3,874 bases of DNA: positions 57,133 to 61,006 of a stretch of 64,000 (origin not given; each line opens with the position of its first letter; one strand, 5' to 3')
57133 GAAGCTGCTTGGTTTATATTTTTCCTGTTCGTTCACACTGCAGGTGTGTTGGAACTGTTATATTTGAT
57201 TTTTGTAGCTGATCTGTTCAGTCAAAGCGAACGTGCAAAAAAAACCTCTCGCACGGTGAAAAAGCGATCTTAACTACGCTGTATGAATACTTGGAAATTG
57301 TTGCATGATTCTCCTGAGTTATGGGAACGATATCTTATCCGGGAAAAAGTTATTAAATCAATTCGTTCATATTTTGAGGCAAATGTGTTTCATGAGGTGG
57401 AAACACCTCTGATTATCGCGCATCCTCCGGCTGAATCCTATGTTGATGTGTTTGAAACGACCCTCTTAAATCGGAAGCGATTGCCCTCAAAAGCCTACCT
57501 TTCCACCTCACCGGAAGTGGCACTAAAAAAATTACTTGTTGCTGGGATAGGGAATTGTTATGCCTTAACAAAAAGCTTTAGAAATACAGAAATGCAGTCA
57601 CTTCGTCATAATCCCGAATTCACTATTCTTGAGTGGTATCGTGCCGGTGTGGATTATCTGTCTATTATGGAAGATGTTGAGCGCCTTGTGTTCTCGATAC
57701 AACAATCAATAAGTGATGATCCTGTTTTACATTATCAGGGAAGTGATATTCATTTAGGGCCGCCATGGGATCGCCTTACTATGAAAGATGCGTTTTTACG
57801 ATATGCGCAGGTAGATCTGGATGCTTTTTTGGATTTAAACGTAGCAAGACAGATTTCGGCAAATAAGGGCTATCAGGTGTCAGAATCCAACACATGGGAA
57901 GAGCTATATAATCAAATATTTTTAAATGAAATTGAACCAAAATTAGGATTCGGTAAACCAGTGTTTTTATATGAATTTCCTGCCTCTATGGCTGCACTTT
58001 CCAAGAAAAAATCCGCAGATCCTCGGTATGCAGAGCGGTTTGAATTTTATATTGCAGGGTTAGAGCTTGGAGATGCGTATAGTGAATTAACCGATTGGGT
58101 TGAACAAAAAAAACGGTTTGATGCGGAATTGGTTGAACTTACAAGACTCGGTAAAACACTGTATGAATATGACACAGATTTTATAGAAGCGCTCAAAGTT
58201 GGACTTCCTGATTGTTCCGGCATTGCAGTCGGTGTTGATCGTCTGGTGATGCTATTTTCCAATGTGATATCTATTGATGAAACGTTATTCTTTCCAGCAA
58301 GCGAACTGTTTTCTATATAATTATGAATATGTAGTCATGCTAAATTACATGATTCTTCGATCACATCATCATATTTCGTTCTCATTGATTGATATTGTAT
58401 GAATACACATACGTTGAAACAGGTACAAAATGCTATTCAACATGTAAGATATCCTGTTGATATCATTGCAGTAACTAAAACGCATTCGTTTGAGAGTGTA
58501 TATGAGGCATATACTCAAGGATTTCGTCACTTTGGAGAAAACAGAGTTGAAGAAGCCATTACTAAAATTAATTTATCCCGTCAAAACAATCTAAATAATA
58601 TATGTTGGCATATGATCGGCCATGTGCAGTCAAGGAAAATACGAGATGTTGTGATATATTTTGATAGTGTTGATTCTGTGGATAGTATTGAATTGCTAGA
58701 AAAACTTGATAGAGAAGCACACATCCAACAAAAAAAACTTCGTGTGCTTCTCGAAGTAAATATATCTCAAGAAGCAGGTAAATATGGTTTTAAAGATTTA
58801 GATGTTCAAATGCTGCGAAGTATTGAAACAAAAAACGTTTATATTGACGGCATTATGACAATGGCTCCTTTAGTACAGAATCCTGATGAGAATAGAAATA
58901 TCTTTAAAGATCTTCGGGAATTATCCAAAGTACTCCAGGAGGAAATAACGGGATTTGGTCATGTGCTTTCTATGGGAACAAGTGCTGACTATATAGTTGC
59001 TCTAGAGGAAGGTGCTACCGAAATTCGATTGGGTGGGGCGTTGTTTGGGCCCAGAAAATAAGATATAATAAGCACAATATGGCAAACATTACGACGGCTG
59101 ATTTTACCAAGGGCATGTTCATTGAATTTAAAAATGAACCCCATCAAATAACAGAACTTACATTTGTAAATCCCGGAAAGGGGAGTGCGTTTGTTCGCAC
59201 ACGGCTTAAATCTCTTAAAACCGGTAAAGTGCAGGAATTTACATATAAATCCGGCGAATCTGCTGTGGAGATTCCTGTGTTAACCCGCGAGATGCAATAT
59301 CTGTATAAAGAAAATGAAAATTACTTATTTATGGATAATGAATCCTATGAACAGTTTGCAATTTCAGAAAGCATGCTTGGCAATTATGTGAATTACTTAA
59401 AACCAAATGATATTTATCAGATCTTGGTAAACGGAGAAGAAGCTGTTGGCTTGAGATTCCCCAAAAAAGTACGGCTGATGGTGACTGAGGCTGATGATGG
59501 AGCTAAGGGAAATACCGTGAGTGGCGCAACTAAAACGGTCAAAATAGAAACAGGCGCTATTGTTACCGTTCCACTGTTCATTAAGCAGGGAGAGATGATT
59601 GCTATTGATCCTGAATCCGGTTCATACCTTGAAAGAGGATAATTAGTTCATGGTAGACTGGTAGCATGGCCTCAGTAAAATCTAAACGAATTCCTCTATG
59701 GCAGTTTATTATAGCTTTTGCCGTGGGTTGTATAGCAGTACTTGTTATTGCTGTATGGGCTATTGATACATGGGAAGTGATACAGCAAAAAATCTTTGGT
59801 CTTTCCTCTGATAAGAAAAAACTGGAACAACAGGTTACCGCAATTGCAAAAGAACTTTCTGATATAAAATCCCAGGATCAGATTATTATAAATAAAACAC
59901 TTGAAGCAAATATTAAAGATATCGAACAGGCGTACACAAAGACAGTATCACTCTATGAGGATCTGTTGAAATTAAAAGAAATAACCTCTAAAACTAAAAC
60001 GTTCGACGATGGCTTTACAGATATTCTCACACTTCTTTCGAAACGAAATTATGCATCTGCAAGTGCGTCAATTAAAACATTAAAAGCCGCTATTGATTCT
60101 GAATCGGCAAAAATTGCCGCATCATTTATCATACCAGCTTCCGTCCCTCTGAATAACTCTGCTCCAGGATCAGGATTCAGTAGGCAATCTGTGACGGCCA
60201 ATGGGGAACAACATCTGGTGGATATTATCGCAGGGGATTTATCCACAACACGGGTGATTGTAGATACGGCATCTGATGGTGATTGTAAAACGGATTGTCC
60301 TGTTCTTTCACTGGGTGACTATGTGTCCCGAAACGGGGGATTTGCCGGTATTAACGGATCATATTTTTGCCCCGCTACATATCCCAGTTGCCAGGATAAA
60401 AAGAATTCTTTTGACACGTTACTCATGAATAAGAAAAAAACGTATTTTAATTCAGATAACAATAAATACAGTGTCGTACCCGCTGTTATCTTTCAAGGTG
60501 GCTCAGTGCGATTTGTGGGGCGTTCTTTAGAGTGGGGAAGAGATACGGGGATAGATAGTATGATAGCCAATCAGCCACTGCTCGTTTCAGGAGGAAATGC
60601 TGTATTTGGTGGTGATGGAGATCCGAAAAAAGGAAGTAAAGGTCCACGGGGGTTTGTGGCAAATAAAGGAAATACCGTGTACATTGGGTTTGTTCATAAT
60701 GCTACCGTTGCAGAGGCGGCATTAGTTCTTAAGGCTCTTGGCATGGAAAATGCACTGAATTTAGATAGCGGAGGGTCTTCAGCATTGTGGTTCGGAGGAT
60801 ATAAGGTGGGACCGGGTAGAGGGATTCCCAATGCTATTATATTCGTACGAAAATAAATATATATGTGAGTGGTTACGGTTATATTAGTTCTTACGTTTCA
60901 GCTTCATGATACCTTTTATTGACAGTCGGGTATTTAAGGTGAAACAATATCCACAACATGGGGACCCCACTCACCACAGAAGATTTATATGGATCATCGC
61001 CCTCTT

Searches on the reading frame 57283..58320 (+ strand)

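Call 14: search_protein_families(library=ncbifam, proteins=[window:57283-58320:+], max_evalue=1e-10)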
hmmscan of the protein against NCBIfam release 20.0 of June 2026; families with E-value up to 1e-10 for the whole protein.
window:57283-58320:+ (345 aa): 13 families
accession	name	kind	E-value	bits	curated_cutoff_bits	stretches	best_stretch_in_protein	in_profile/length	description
TIGR00462.1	genX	equivalog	4.2e-97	325.3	286.9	1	20-337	4-304/304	EF-P lysine aminoacylase EpmA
NF006828.0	PRK09350.1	equivalog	2.7e-84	283.2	264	1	15-339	14-322/325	elongation factor P--(R)-beta-lysine ligase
NF001756.1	PRK00484.1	subfamily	8.8e-81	272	468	1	11-339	163-484/488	lysine--tRNA ligase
TIGR00499.1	lysS_bact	equivalog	3.6e-71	240.3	427.6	1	14-339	169-491/496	lysine--tRNA ligase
NF002821.0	PRK02983.1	equivalog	8.5e-55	186.3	742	1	18-339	779-1097/1102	bifunctional lysylphosphatidylglycerol synthetase/lysine--tRNA ligase LysX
NF009101.0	PRK12445.1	subfamily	7.9e-54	183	1026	1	16-339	183-500/505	lysine--tRNA ligase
TIGR00458.1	aspS_nondisc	equivalog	5.4e-22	78.4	368.4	1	18-339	134-421/428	aspartate--tRNA(Asn) ligase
TIGR00459.1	aspS_bact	equivalog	4.9e-21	74.7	373.85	1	11-177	133-284/586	aspartate--tRNA ligase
NF001750.0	PRK00476.1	equivalog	3.4e-20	71.9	443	0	13-177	140-289/590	aspartate--tRNA ligase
NF003483.0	PRK05159.1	equivalog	8.2e-20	71.1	353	1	17-338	137-430/438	aspartate--tRNA(Asn) ligase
TIGR00457.1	asnS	equivalog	9.3e-15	54.4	342.6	1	19-338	138-447/455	asparagine--tRNA ligase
NF003037.0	PRK03932.1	equivalog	2.2e-14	53.3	414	1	18-339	134-444/451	asparagine--tRNA ligase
NF009460.0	PRK12820.1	equivalog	3.7e-12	45.2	1379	0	11-138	167-289/723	bifunctional aspartyl-tRNA synthetase/aspartyl/glutamyl-tRNA amidotransferase subunit C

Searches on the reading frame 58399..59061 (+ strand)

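Call 73: search_protein_families(library=pfam, proteins=[window:58399-59061:+], max_evalue=0.001)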
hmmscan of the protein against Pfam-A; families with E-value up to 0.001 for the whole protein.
window:58399-59061:+ (220 aa): 1 family
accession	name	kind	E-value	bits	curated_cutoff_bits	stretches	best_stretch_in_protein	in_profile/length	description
PF01168.26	Ala_racemase_N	-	2.1e-19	70.6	24.1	1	9-218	10-218/220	Alanine racemase, N-terminal domain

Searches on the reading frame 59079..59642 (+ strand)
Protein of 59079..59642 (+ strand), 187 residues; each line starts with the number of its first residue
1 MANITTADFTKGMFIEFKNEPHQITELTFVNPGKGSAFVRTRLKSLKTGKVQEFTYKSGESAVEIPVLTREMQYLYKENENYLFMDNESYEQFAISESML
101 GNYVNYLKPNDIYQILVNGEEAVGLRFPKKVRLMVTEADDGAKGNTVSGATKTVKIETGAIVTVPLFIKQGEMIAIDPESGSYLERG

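Call 73: search_protein_families(library=pfam, proteins=[window:59079-59642:+], max_evalue=0.001)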
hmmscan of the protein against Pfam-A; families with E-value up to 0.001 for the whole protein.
window:59079-59642:+ (187 aa): 3 families
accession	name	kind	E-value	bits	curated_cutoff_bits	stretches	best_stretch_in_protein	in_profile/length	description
PF09285.17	Elong-fact-P_C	-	2.2e-21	75.7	25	1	131-186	1-56/56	Elongation factor P, C-terminal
PF08207.18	EFP_N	-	7.1e-21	74.4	23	1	5-61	1-57/58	Elongation factor P (EF-P) KOW-like domain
PF01132.26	EFP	-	3.2e-18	65.9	27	1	70-122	1-53/54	Elongation factor P (EF-P) OB domain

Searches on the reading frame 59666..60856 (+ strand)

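Call 14: search_protein_families(library=ncbifam, proteins=[window:59666-60856:+], max_evalue=1e-10)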
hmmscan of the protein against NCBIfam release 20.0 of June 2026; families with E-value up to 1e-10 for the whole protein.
window:59666-60856:+ (396 aa): 0 families

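Call 73: search_protein_families(library=pfam, proteins=[window:59666-60856:+], max_evalue=0.001)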
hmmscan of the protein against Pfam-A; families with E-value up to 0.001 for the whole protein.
window:59666-60856:+ (396 aa): 1 family
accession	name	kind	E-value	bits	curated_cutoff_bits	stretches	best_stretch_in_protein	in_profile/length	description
PF09992.14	NAGPA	-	2.1e-13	51.3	25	1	227-393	5-168/169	Phosphodiester glycosidase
